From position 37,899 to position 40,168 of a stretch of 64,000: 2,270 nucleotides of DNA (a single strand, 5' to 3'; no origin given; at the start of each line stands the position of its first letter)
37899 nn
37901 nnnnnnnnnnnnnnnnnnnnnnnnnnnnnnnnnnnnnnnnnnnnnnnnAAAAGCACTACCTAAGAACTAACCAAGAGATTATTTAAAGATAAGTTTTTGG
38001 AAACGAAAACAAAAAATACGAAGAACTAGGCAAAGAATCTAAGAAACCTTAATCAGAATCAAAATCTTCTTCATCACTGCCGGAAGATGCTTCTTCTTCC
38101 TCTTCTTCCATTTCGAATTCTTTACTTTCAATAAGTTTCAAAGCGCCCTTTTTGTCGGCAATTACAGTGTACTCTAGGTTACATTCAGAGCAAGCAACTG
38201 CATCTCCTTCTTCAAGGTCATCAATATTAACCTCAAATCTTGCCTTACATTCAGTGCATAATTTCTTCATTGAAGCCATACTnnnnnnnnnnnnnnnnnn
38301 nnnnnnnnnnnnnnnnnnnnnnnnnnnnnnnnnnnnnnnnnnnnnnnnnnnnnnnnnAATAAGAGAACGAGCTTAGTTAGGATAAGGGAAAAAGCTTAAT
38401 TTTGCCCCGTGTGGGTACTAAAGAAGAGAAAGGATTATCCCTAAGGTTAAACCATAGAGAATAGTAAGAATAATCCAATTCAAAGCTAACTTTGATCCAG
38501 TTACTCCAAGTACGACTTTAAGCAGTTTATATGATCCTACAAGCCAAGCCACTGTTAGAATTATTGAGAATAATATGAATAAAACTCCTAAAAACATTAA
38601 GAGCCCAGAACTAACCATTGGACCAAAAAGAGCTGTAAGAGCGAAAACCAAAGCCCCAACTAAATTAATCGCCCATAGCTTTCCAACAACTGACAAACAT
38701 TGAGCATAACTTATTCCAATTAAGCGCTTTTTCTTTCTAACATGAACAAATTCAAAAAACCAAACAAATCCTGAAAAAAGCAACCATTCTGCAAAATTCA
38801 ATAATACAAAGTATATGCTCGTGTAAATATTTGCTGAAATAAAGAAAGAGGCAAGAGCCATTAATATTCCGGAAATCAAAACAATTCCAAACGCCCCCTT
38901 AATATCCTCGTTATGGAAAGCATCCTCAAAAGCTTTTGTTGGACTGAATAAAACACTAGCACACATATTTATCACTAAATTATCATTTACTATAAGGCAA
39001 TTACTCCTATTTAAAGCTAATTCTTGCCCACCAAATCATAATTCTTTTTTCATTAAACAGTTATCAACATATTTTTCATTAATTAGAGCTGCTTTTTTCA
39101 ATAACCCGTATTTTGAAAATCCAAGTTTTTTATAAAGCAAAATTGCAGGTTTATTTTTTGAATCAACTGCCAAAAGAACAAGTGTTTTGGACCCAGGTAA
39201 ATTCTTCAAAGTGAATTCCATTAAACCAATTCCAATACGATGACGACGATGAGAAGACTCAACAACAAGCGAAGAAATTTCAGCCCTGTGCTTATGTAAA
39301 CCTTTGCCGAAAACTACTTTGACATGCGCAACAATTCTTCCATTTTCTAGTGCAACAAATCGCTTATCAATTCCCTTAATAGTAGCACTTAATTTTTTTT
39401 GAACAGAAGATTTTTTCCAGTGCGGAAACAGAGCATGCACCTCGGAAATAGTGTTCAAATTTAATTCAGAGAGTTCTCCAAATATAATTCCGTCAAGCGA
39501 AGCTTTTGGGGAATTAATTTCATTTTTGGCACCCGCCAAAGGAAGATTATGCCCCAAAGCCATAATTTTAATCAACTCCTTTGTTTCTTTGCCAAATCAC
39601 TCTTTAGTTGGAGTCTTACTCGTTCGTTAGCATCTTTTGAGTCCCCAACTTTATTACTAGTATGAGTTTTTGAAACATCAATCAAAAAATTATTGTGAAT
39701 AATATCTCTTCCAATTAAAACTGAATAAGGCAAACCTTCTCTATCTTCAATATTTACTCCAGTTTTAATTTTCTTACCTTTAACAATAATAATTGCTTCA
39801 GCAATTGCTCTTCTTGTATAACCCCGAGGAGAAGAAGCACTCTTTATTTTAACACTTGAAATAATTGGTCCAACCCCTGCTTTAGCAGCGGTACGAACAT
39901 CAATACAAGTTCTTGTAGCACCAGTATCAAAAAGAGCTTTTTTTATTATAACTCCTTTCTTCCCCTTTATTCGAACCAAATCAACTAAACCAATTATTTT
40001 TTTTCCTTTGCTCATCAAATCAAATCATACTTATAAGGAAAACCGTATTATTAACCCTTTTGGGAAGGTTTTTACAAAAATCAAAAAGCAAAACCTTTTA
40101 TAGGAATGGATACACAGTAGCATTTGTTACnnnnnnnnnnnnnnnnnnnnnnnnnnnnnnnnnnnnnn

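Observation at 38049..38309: LysW/ArgW-like amino-group-carrier lookalike with a non-canonical long acidic tail, in a genome that makes lysine by the DAP route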

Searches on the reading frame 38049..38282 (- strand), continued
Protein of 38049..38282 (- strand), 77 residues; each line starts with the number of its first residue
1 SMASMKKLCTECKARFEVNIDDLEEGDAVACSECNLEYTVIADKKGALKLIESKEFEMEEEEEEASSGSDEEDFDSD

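Call 72: list_cluster_members(proteins=[P0104, P0111, P0116, P0123, P0103, P0121, P0125, P0093, P0097, P0091])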
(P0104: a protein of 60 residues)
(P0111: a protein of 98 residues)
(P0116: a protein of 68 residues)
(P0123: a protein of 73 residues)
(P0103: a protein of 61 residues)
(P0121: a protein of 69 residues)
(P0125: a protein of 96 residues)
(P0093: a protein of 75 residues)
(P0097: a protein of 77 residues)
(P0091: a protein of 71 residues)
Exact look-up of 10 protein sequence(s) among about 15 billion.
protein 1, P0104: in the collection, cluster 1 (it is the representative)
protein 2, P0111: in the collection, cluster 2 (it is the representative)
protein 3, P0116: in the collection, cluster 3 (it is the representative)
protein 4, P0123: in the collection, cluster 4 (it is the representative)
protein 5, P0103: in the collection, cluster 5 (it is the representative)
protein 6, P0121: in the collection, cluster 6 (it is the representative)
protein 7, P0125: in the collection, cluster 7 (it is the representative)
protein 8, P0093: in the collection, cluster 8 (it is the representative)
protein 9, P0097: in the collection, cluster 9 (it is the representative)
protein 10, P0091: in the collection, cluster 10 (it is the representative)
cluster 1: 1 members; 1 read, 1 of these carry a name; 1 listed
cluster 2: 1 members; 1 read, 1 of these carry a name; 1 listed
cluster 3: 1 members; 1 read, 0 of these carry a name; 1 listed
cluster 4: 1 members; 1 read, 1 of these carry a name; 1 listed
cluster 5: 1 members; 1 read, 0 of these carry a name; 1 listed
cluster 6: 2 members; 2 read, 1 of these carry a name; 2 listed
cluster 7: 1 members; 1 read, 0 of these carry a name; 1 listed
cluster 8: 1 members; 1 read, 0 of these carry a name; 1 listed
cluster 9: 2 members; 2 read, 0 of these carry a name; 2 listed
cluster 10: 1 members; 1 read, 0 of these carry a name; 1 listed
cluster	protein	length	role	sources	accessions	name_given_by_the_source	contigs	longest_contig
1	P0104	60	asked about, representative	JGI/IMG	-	DNA-directed RNA polymerase subunit RPC12/RpoP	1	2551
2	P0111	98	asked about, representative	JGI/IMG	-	alpha-aminoadipate carrier protein LysW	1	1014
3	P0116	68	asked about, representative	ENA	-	-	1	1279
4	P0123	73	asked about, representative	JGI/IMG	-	alpha-aminoadipate carrier protein LysW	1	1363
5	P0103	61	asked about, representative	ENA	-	-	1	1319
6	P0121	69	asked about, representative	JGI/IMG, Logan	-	-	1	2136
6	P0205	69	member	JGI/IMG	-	alpha-aminoadipate carrier protein LysW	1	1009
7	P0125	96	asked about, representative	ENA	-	-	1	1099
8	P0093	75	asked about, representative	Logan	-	-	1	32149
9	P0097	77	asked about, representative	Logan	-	-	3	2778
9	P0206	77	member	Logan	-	-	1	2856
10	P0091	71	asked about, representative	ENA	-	-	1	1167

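Call 73: find_encoding_contigs(protein=P0093, flank=10000, max_places=1)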
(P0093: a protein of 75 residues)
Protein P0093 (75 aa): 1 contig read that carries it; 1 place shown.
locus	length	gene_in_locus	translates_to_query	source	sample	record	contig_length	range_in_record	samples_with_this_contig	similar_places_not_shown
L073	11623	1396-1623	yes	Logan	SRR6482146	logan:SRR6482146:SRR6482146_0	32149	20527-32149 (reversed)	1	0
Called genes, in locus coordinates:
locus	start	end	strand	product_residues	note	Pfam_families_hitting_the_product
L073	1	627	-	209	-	?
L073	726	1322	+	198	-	-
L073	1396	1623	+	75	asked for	PF21344:Zn_ribbon_LysW (weak)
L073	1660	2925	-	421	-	PF00464:SHMT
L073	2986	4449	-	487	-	PF00391:PEP-utilizers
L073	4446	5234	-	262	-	PF04951:Peptidase_M55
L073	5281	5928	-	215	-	PF04967:HTH_10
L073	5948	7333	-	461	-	PF01406:tRNA-synt_1e, PF01921:tRNA-synt_1f (faint), PF09334:tRNA-synt_1g (faint), PF09190:DALR_2, PF23493:CysS_C (weak)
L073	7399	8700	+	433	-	PF08245:Mur_ligase_M, PF27239:FOL3_C (faint), PF02875:Mur_ligase_C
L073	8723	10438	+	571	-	PF00999:Na_H_Exchanger, PF02254:TrkA_N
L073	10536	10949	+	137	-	PF01201:Ribosomal_S8e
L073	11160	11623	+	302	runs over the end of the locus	PF08271:Zn_Ribbon_TF, PF00382:TFIIB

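Call 74: find_encoding_contigs(protein=P0204, flank=10000, max_places=1)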
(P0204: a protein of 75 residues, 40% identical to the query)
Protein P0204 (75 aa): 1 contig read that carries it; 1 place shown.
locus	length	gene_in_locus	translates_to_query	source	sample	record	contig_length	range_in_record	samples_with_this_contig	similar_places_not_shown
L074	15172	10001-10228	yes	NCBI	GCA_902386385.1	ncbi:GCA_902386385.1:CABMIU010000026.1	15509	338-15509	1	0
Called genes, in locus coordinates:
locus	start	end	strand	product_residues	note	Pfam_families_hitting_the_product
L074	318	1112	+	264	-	PF01988:VIT1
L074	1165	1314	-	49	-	-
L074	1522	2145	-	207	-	-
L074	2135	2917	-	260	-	PF00561:Abhydrolase_1, PF12146:Hydrolase_4, PF12697:Abhydrolase_6 (weak)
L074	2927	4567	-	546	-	PF02511:Thy1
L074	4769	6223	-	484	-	PF00478:IMPDH, PF00571:CBS, PF01070:FMN_dh, PF03060:NMO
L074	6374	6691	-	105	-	-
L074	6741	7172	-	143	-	PF01467:CTP_transf_like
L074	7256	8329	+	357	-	PF00579:tRNA-synt_1b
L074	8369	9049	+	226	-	-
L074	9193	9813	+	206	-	-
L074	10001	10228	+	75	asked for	PF13719:Zn_ribbon_5 (faint)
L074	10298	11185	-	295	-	-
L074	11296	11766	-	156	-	-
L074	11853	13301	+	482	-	PF01921:tRNA-synt_1f (faint), PF00133:tRNA-synt_1 (faint), PF01406:tRNA-synt_1e, PF09334:tRNA-synt_1g (weak), PF09190:DALR_2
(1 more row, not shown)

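Call 75: find_encoding_contigs(protein=P0200, flank=10000, max_places=1)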
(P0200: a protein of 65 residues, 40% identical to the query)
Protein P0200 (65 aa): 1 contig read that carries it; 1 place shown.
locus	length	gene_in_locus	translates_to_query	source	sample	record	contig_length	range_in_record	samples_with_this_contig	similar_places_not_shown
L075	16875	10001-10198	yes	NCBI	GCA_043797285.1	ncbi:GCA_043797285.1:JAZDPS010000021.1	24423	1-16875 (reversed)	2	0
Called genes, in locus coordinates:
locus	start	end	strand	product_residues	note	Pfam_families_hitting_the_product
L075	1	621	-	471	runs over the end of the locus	PF02369:Big_1 (faint)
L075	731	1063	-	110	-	PF04956:TrbC, PF18895:T4SS_pilin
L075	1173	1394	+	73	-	-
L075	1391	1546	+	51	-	-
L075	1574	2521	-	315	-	PF01326:PPDK_N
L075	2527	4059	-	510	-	PF00391:PEP-utilizers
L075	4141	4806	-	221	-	PF04967:HTH_10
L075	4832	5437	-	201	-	-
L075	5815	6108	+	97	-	-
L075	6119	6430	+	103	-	PF04014:MazE_antitoxin (weak)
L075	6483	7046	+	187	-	PF13521:AAA_28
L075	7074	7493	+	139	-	PF04677:CwfJ_C_1 (weak), PF11969:DcpS_C, PF01230:HIT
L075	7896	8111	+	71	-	PF20095:DUF6485 (weak)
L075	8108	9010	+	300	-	-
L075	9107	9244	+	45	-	-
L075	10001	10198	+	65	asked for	PF13717:Zn_ribbon_4 (weak), PF21344:Zn_ribbon_LysW (weak)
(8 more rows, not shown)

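Call 86: search_protein_families(library=ncbifam, alignment_id=A8, max_evalue=0.01)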
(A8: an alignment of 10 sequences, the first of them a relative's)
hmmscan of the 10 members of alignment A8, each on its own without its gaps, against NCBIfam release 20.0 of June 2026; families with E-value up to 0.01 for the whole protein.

A. member 1, P0104 (60 aa): 6 families
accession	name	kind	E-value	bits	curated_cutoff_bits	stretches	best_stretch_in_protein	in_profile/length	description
NF041070.1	carrier_LysW_Arch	domain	7.7e-14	51.5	75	1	7-60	4-57/57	alpha-aminoadipate/glutamate carrier protein LysW/ArgW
TIGR01206.1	lysW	equivalog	0.0016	18.3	53.2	1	7-60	4-54/54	lysine biosynthesis protein LysW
NF041912.1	HVO_0758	equivalog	0.0024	17.7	70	1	7-36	22-52/55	HVO_0758 family zinc finger protein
TIGR02605.1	CxxC_CxxC_SSSS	subfamily_domain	0.0044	17.1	31.3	1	8-34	8-34/52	FmdB family zinc ribbon protein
NF011481.0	PRK14890.1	equivalog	0.0051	16.8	61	1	6-37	10-38/61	putative Zn-ribbon RNA-binding protein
TIGR02098.1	MJ0042_CXXC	domain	0.0063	16.2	20.9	0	27-42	3-18/38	MJ0042-type zinc finger domain-containing protein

B. families by the number of members that match (of 10 scanned): 16 families
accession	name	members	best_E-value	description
NF041070.1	carrier_LysW_Arch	10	7.7e-14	alpha-aminoadipate/glutamate carrier protein LysW/ArgW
TIGR01206.1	lysW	10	9.1e-12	lysine biosynthesis protein LysW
TIGR02098.1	MJ0042_CXXC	8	1.7e-05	MJ0042-type zinc finger domain-containing protein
NF041912.1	HVO_0758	8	2.1e-05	HVO_0758 family zinc finger protein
TIGR02605.1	CxxC_CxxC_SSSS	5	0.0007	FmdB family zinc ribbon protein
NF038384.1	zinc_YnfU_fam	4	3e-05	YnfU family zinc-binding protein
NF033497.1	rubre_like_arch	3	0.00065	rubrerythrin-like domain-containing protein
NF047912.1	ECs_2282_CxxC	3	0.0014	ECs_2282 family putative zinc-binding protein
NF041795.1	Brz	2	0.0033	transcriptional regulator Brz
NF041259.1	mono_DmmA_fam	2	0.0072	dimethylamine monooxygenase subunit DmmA family protein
NF011482.0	PRK14892.1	1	0.00074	putative transcription elongation factor Elf1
NF049861.1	SCO2400_fam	1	0.0027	SCO2400 family protein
NF001976.0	PRK00762.1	1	0.0032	hydrogenase maturation nickel metallochaperone HypA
NF041197.2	CxxC_Se_CxxC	1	0.0032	dual CXXC motif small (seleno)protein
NF011481.0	PRK14890.1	1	0.0051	putative Zn-ribbon RNA-binding protein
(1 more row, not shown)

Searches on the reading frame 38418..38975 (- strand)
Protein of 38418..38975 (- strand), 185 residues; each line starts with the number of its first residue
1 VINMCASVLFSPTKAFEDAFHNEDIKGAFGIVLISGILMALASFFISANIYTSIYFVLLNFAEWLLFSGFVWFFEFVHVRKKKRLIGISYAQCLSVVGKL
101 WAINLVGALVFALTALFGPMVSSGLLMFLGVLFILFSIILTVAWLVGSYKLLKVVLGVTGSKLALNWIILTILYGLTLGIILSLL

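Call 3: search_protein_families(library=pfam, proteins=[window:38418-38975:-], max_evalue=1)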
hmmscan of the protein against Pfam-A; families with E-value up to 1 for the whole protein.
window:38418-38975:- (185 aa): 1 family
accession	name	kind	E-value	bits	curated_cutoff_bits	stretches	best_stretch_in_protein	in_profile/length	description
PF01538.23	HCV_NS2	-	0.58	10.2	25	1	53-169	15-129/195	Hepatitis C virus non-structural protein NS2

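Call 4: search_protein_families(library=ncbifam, proteins=[window:38418-38975:-], max_evalue=1)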
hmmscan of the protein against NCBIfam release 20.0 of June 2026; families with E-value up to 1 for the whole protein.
window:38418-38975:- (185 aa): 0 families

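Call 70: search_protein_families(library=pfam, alignment_id=A7, max_evalue=1)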
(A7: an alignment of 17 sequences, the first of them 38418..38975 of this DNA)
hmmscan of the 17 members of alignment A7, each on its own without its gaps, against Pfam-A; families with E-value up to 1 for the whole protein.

A. member 1, window:38418-38975:- (185 aa): 1 family
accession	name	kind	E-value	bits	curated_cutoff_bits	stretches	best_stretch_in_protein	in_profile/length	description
PF01538.23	HCV_NS2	-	0.58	10.2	25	1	53-169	15-129/195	Hepatitis C virus non-structural protein NS2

B. families by the number of members that match (of 17 scanned): 6 families
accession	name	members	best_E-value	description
PF04893.22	Yip1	9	3.4e-07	Yip1 domain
PF06738.18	ThrE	1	0.0064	Putative threonine/serine exporter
PF07332.16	Phage_holin_3_6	1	0.023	Putative Actinobacterial Holin-X, holin superfamily III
PF00558.24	Vpu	1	0.21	Vpu protein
PF01538.23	HCV_NS2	1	0.58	Hepatitis C virus non-structural protein NS2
PF12669.12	FeoB_associated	1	0.94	FeoB-associated Cys-rich membrane protein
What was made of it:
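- On Yip1-domain membrane protein (gene 38418-38975): 9 of 17 homologues match (best E 3.4e-7), but the window copy itself does not (call 70).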

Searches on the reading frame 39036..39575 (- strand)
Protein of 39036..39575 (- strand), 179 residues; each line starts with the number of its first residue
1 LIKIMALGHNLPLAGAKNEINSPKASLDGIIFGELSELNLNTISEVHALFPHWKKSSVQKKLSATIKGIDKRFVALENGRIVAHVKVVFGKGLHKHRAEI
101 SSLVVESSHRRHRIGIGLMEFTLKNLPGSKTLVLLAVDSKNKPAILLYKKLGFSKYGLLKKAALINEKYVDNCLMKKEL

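Call 3: search_protein_families(library=pfam, proteins=[window:39036-39575:-], max_evalue=1)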
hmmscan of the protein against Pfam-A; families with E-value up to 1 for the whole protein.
window:39036-39575:- (179 aa): 6 families
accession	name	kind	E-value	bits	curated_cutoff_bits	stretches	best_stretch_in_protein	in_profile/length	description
PF00583.31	Acetyltransf_1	-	4.6e-12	46.7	20.7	1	65-153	28-116/116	Acetyltransferase (GNAT) family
PF13508.13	Acetyltransf_7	-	4.5e-09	37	27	1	73-154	6-83/84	Acetyltransferase (GNAT) domain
PF08445.16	FR47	-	1.1e-06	28.9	22.1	1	91-156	15-80/86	FR47-like protein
PF13420.13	Acetyltransf_4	-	3.1e-06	27.7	24.3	1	60-173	39-154/155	Acetyltransferase (GNAT) domain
PF13673.13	Acetyltransf_10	-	1.5e-05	25.4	23.6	1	52-157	12-111/128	Acetyltransferase (GNAT) domain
PF12568.14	PanZ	-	0.00047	20.1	22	1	46-140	18-104/128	Acetyltransferase (GNAT) domain, PanZ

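Call 4: search_protein_families(library=ncbifam, proteins=[window:39036-39575:-], max_evalue=1)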
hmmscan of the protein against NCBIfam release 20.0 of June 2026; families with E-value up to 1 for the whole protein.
window:39036-39575:- (179 aa): 22 families
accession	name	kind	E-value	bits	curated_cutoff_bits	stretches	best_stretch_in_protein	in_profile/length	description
TIGR01575.1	rimI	equivalog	3e-09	37.1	86.4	1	49-160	12-119/132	ribosomal protein S18-alanine N-acetyltransferase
NF007527.0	PRK10140.1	equivalog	6.5e-08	32.6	236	1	50-176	33-159/162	N-acetyltransferase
NF033213.1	matur_PanM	equivalog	3.1e-06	27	68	1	47-141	17-108/130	aspartate 1-decarboxylase autocleavage activator PanM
NF002959.0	PRK03624.1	equivalog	3.4e-06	26.8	124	1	70-156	49-132/147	GNAT family acetyltransferase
NF011709.0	PRK15130.1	equivalog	2.1e-05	24.4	218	1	70-172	57-159/186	spermidine N1-acetyltransferase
NF033083.0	AAC_3_I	equivalog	9.8e-05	22.6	200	1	73-153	51-134/145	AAC(3)-I family aminoglycoside N-acetyltransferase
NF053587.1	SpmdActasePaiA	equivalog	0.0002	21.2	250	1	74-176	63-169/172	spermidine/spermine N(1)-acetyltransferase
TIGR03448.1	mycothiol_MshD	equivalog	0.00025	20.4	163.1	1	99-156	230-288/294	mycothiol synthase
NF005840.0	PRK07757.1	equivalog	0.00035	20.5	154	1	39-154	9-119/153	N-acetyltransferase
NF000165.3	AAC_6p_Entco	exception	0.0014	18.5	300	1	74-141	49-115/178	aminoglycoside N-acetyltransferase AAC(6')-Ii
NF040503.1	resist_ArsN1a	equivalog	0.0015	18.3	170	1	102-177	81-157/159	arsinothricin resistance N-acetyltransferase ArsN1 family A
NF007807.0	PRK10514.1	equivalog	0.0049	16.8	134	1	98-157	71-126/147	acetyltransferase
NF007853.0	PRK10562.1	equivalog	0.0052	17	125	1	99-154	70-121/146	N-acetyltransferase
NF000358.1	sat2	exception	0.0054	16.5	360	1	96-157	82-144/174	streptothricin N-acetyltransferase Sat2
TIGR03103.1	trio_acet_GNAT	equivalog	0.0092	14.6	569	1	96-169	154-230/547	N-acetylglutaminylglutamine synthetase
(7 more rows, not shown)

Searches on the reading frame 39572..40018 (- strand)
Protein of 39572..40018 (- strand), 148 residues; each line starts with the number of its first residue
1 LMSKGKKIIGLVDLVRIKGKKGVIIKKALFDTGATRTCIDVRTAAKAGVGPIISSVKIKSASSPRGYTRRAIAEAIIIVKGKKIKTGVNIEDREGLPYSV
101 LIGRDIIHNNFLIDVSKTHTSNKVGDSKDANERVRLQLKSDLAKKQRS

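Call 3: search_protein_families(library=pfam, proteins=[window:39572-40018:-], max_evalue=1)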
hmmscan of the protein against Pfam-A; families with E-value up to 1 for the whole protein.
window:39572-40018:- (148 aa): 4 families
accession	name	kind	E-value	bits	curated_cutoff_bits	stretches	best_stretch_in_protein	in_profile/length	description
PF05618.17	Zn_protease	-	3.4e-07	30.7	27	1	51-122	66-136/138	Putative ATP-dependent zinc protease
PF13650.11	Asp_protease_2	-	0.00018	22.6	24.3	1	16-64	4-50/90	Aspartyl protease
PF13975.11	gag-asp_proteas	-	0.00025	22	28.2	1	27-106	11-89/92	gag-polyprotein putative aspartyl protease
PF00077.25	RVP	-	0.00063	20.4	20.7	1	15-108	9-94/101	Retroviral aspartyl protease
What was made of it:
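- On RimB/DUF785 retropepsin-like peptidase (gene 39572-40018): 30.7 bits against 27 (call 3).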

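Call 4: search_protein_families(library=ncbifam, proteins=[window:39572-40018:-], max_evalue=1)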
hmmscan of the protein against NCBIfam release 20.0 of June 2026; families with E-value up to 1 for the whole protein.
window:39572-40018:- (148 aa): 5 families
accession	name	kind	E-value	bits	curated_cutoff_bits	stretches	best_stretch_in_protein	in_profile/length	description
NF052264.1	retropep_RloA3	equivalog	5e-06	26.3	210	1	54-122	91-156/159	retropepsin-like aspartic peptidase RloA3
NF052262.1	retropep_RloA1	exception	0.00011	21.9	280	1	64-131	107-175/178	retropepsin-like aspartic peptidase RloA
TIGR03698.1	clan_AA_DTGF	subfamily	0.013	15.8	57.35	1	27-107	18-93/107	clan AA aspartic protease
NF052263.1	retropep_RloA2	exception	0.066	12.7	250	1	66-121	109-165/170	retropepsin-like aspartic peptidase RloA2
TIGR02281.1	clan_AA_DTGA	subfamily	0.099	12.8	57.95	1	27-57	24-54/121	TIGR02281 family clan AA aspartic protease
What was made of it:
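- On RimB/DUF785 retropepsin-like peptidase (gene 39572-40018): The NCBIfam RloA models are far below their cut-offs (call 4).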
